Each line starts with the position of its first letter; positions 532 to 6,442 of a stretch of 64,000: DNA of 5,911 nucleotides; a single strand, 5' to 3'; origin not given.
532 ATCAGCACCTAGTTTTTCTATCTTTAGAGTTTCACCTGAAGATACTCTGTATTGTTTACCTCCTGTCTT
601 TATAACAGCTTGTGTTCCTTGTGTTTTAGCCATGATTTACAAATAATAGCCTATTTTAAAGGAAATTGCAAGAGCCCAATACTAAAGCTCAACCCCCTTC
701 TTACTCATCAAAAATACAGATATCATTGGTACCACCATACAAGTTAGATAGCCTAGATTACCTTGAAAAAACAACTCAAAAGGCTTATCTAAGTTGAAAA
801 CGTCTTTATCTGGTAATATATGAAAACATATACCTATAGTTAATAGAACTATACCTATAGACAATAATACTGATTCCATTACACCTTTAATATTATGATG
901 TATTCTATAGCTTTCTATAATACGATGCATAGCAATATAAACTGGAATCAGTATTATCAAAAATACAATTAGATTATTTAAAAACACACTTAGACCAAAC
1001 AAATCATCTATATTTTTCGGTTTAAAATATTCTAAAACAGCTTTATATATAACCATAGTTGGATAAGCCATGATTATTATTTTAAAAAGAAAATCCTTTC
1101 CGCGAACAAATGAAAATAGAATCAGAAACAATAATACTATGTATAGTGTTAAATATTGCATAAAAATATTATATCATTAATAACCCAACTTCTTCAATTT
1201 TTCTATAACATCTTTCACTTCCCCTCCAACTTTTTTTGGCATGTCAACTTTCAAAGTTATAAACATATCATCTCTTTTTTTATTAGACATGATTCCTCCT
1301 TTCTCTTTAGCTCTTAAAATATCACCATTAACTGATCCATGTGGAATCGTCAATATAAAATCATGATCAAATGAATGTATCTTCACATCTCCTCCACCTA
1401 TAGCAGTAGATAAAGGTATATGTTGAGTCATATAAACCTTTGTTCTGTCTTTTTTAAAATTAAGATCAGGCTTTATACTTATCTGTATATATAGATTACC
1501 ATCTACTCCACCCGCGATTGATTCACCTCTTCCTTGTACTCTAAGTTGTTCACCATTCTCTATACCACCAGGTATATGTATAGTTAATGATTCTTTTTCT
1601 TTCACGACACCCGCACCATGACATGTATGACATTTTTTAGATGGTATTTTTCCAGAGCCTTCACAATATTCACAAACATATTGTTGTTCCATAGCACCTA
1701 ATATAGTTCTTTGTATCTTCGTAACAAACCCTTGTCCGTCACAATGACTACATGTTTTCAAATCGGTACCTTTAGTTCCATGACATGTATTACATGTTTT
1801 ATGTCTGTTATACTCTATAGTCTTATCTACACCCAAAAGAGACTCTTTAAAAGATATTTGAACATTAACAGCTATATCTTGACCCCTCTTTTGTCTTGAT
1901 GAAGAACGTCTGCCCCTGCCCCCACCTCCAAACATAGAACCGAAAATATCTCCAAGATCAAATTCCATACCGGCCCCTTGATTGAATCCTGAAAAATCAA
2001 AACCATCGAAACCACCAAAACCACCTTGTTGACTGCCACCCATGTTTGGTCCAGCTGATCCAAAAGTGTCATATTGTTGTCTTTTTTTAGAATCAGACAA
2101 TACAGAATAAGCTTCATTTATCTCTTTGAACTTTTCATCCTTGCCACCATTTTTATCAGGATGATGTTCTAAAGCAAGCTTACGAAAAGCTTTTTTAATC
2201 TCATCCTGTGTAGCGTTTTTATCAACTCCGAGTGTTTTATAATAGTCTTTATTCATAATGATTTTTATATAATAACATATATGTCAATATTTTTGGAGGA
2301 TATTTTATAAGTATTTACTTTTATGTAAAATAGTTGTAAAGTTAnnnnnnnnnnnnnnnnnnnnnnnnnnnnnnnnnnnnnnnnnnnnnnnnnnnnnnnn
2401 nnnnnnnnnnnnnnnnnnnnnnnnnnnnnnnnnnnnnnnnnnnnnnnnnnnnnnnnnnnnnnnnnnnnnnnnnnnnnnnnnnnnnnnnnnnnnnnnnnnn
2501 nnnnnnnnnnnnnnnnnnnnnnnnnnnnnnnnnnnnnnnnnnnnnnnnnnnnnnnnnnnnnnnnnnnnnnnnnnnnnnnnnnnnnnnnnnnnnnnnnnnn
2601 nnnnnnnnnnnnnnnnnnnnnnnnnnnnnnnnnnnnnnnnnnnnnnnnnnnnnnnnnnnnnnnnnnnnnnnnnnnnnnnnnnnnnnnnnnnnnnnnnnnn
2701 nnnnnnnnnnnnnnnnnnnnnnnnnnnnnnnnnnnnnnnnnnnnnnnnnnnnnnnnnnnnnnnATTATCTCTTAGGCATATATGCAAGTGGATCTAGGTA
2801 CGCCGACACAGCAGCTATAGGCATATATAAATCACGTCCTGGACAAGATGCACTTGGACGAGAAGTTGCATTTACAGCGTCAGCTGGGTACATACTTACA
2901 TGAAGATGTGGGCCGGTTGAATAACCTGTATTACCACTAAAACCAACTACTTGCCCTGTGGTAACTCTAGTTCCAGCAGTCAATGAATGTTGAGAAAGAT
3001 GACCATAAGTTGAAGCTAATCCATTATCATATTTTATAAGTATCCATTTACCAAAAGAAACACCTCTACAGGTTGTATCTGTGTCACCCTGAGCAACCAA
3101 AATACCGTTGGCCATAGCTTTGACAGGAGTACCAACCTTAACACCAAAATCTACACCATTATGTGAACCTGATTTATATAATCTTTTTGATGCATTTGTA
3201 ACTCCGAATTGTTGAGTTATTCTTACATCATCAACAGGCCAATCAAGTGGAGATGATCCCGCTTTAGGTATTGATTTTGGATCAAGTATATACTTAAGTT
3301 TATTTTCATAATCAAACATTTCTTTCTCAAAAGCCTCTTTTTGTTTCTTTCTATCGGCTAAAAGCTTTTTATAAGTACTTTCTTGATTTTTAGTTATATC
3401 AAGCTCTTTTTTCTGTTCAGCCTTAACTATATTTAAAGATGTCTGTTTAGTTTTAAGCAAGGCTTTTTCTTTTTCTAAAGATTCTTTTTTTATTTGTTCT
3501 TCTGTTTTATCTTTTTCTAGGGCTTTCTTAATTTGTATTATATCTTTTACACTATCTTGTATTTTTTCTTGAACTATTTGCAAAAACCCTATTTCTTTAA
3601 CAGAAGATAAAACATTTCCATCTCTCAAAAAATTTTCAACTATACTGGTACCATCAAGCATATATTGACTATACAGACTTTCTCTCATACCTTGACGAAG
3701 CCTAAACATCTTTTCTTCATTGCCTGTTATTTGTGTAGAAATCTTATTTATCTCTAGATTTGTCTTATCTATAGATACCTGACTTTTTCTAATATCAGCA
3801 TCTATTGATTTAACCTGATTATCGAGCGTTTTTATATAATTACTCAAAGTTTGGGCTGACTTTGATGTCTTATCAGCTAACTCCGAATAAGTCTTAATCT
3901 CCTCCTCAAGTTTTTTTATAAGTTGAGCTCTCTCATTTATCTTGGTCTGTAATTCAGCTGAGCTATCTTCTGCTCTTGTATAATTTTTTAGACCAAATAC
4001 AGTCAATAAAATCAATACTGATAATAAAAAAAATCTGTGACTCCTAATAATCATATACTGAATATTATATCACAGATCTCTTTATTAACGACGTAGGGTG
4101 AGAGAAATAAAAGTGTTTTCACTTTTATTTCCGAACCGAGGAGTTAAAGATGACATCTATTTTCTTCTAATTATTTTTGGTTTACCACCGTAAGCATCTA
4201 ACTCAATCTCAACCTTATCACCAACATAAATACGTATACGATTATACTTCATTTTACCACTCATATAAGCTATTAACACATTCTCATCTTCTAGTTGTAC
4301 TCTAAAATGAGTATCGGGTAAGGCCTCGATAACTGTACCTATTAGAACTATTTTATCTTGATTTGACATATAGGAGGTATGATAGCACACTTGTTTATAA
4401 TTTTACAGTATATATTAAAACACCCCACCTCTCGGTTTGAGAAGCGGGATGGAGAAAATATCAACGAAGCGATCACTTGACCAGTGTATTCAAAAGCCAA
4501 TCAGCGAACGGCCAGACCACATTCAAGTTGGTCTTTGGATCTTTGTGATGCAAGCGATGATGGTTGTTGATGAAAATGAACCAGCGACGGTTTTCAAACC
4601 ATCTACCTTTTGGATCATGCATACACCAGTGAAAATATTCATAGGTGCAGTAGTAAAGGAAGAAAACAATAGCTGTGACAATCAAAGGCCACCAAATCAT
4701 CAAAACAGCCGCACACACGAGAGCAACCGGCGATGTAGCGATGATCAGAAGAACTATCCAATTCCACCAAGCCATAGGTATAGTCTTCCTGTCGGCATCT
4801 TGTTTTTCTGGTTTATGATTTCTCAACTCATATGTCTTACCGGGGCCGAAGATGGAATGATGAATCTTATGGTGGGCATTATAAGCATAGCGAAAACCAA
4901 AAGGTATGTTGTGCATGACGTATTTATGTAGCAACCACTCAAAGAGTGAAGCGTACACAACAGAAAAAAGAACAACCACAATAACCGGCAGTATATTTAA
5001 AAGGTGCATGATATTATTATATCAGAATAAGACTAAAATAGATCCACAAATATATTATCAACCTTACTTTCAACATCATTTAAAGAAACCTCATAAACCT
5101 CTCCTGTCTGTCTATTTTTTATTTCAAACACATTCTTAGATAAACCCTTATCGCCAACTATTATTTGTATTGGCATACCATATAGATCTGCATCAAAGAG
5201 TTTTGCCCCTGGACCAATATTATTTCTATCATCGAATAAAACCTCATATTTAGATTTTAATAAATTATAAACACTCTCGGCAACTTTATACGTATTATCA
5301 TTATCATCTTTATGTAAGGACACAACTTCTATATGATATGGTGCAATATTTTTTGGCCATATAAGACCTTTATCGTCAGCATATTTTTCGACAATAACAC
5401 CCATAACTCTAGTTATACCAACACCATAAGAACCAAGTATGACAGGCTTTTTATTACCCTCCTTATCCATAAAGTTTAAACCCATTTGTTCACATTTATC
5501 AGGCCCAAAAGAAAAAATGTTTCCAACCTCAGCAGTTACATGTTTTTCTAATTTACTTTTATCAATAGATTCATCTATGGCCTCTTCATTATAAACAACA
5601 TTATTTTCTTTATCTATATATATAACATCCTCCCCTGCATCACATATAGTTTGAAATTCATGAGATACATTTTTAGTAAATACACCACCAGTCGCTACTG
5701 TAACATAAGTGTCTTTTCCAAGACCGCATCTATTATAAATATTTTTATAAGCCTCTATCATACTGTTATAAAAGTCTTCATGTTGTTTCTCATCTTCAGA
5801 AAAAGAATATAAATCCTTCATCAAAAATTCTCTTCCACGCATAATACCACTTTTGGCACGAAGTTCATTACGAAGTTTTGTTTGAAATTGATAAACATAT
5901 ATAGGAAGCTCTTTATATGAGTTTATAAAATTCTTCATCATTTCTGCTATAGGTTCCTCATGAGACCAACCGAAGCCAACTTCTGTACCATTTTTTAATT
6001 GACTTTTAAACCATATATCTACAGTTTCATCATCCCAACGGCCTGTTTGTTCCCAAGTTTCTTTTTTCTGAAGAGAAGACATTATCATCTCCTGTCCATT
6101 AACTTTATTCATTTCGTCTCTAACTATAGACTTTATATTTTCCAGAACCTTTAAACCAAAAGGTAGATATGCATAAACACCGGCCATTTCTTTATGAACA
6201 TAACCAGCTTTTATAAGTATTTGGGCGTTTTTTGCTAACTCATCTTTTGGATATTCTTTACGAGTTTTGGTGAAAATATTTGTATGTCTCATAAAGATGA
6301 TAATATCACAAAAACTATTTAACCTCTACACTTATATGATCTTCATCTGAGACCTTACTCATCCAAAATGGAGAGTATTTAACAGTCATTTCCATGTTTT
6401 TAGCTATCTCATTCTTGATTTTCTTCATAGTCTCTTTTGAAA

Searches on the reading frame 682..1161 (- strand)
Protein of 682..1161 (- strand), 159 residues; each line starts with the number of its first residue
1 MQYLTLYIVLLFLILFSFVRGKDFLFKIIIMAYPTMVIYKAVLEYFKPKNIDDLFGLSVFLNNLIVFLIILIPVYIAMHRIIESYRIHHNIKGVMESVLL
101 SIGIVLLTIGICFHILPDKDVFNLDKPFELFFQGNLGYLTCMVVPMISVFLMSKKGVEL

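Call 28: find_encoding_contigs(protein=window:682-1161:-, flank=10000, max_places=4)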
Protein window:682-1161:- (159 aa): 2 contigs read that carry it; 2 places shown.
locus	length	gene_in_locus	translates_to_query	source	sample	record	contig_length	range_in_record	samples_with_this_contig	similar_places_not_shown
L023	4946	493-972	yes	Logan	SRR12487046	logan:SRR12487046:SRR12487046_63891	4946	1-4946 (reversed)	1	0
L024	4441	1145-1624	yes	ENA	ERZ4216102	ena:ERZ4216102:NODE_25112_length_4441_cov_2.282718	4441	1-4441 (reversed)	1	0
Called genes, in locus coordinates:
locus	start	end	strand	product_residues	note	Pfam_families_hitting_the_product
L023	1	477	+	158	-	?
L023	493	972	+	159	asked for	-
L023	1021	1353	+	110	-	PF00829:Ribosomal_L21p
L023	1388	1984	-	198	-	-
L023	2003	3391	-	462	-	PF00772:DnaB, PF03796:DnaB_C, PF13481:AAA_25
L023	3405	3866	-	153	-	-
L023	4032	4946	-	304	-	?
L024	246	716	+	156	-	-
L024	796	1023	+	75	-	PF00684:DnaJ_CXXCXGXG (faint), PF01556:DnaJ_C, PF20833:RNase_E_G_Thio (faint)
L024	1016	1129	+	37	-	-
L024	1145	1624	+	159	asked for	-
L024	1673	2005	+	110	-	PF00829:Ribosomal_L21p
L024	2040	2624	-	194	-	-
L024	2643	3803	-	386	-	PF00772:DnaB, PF03796:DnaB_C, PF13481:AAA_25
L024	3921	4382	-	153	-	-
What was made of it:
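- Tried and rejected: The window's first gene extended the sequence by only about 4 kb (L21, DnaB; call 28).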

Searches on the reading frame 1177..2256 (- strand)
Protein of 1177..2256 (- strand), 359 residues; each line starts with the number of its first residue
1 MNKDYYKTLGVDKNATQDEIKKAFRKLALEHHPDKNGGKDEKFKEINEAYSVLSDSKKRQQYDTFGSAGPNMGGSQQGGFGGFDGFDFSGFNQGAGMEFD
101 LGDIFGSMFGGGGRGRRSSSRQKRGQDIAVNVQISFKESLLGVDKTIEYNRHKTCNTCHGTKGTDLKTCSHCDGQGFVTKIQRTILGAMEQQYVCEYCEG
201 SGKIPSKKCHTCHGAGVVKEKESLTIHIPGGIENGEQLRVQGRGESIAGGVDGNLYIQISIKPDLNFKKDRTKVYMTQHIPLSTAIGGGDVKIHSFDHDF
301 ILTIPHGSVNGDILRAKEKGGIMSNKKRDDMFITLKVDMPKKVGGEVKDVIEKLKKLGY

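Call 21: search_protein_families(library=pfam, proteins=[window:1177-2256:-], max_evalue=0.001)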
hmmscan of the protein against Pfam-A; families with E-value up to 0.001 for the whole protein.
window:1177-2256:- (359 aa): 5 families
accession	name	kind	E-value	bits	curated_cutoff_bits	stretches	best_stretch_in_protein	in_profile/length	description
PF01556.23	DnaJ_C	-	5.1e-31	108.2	26.6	1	129-340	2-152/152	DnaJ C terminal domain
PF00226.36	DnaJ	-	5.1e-27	94.2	27.8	1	4-63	1-63/63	DnaJ domain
PF00684.25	DnaJ_CXXCXGXG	-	1.6e-13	51.2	32.7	1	155-216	1-65/65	DnaJ central domain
PF25436.1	BSD2_CRD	-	0.00034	21.2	27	0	193-221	3-28/69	BSD2 cysteine rich domain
PF20833.2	RNase_E_G_Thio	-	0.00041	20.9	26.8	0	208-230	1-23/86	RNase E/G, Thioredoxin-like domain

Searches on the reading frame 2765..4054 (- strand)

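Call 21: search_protein_families(library=pfam, proteins=[window:2765-4054:-], max_evalue=0.001)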
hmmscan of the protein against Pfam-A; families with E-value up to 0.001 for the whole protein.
window:2765-4054:- (429 aa): 1 family
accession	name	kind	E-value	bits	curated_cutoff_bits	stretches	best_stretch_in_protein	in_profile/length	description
PF01551.29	Peptidase_M23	-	1.2e-23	83.5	28.7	1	297-390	2-89/96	Peptidase family M23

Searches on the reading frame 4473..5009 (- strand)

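Call 74: search_protein_families(library=pfam, proteins=[window:4473-5009:-], max_evalue=0.001)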
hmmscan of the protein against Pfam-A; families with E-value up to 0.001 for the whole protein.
window:4473-5009:- (178 aa): 1 family
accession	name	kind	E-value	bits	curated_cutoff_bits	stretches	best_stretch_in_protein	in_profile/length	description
PF04116.19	FA_hydroxylase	-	1.6e-09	38.7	31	1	14-175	2-132/132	Fatty acid hydroxylase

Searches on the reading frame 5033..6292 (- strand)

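Call 21: search_protein_families(library=pfam, proteins=[window:5033-6292:-], max_evalue=0.001)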
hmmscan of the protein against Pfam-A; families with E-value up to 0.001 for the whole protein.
window:5033-6292:- (419 aa): 2 families
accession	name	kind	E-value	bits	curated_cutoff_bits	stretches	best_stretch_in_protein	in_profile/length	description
PF00587.30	tRNA-synt_2b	-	4.4e-27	95.7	29.3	1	100-304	6-179/179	tRNA synthetase class II core domain (G, H, P, S and T)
PF03129.25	HGTP_anticodon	-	8.9e-14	51.9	21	1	323-412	4-92/94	Anticodon binding domain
